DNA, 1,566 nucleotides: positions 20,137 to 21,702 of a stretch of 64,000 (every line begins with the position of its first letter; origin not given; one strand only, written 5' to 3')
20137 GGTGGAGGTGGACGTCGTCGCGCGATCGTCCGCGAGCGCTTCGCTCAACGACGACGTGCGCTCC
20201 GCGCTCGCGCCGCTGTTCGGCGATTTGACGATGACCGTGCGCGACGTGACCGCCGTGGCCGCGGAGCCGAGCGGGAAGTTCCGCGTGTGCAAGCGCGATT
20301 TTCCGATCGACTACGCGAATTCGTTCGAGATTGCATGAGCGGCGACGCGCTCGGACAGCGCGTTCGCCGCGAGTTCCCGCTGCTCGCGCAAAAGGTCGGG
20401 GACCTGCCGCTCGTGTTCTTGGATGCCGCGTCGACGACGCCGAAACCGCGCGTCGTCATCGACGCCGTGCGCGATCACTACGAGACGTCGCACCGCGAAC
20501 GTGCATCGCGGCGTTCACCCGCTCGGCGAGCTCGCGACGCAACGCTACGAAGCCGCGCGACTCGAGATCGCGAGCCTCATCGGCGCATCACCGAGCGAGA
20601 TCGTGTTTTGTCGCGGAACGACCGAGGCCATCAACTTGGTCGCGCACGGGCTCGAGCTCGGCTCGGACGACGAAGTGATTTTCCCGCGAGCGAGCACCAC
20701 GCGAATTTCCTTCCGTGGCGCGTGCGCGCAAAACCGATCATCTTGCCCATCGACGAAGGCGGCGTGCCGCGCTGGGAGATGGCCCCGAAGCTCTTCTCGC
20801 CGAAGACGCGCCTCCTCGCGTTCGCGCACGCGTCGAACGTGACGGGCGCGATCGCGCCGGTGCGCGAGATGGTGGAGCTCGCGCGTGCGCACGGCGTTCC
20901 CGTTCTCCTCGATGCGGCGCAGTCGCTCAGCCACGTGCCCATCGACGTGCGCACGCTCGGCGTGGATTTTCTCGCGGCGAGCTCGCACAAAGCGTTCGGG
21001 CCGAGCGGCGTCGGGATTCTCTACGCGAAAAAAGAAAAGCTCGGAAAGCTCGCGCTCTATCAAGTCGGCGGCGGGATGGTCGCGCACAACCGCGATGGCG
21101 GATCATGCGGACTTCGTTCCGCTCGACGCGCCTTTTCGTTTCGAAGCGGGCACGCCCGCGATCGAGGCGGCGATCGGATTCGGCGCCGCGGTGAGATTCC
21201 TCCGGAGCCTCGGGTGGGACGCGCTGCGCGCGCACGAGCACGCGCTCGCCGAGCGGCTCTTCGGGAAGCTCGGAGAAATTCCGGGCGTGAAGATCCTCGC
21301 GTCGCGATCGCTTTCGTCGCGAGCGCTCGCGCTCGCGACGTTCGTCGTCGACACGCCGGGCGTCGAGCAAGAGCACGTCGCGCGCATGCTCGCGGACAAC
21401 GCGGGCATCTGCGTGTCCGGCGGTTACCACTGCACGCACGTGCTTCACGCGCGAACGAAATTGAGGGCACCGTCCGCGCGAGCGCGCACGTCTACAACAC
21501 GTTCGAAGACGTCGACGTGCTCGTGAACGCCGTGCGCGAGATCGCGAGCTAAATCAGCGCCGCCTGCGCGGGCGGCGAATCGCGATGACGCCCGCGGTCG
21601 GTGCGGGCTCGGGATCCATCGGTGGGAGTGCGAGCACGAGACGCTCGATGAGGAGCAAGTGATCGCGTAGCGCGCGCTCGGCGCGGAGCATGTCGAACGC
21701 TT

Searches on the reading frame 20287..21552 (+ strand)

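Call 25: search_protein_families(library=pfam, proteins=[window:20287-21552:+], max_evalue=0.001)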
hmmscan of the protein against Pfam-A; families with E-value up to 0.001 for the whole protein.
window:20287-21552:+ (421 aa): 1 family
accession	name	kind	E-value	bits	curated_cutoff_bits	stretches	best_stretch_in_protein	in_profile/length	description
PF00266.25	Aminotran_5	-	2.3e-48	165.5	21.5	1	130-267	91-233/371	Aminotransferase class-V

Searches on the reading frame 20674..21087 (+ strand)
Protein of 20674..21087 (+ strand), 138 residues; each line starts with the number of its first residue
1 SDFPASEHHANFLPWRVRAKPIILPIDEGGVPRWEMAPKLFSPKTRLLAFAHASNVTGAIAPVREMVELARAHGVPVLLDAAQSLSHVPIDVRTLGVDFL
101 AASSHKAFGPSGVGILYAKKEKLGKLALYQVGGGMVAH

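Call 67: find_homologous_proteins(query=window:20674-21087:+, max_evalue=1e-20)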
Query window:20674-21087:+ (138 aa): 21 proteins with E <= 1e-20 among 45 candidates.
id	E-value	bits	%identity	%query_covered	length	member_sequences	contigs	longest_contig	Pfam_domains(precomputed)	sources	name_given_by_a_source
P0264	1.4e-58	215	71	98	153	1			PF00155.28,PF00266.26,PF01041.24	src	-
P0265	1.5e-51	192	72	86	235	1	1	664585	PF00155.28,PF00266.26,PF01041.24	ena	-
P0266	1.8e-32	131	71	65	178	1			PF00266.26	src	-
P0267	1.7e-31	127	63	82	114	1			PF00266.26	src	-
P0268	1.3e-30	125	78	59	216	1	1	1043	PF00266.26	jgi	-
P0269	7.9e-29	119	76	59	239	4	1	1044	PF00266.26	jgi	jgi:cysteine desulfurase/selenocysteine lyase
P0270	8.8e-29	119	55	90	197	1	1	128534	PF00266.26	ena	-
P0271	9.5e-28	115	63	62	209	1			PF00155.28,PF00266.26,PF01041.24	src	-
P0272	1.7e-27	115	73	57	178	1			PF00155.28,PF00266.26,PF01041.24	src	-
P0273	8.8e-27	112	73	57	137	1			PF00266.26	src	-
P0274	2.8e-26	111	67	63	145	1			PF00266.26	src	-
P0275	4.1e-26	110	67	57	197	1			PF00155.28,PF00266.26,PF01041.24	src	-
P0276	2.0e-25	108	74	56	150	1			PF00266.26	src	-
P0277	2.8e-25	107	75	51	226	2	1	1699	PF00266.26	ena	-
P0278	5.6e-25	106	76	52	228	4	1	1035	PF00266.26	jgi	jgi:cysteine desulfurase / selenocysteine lyase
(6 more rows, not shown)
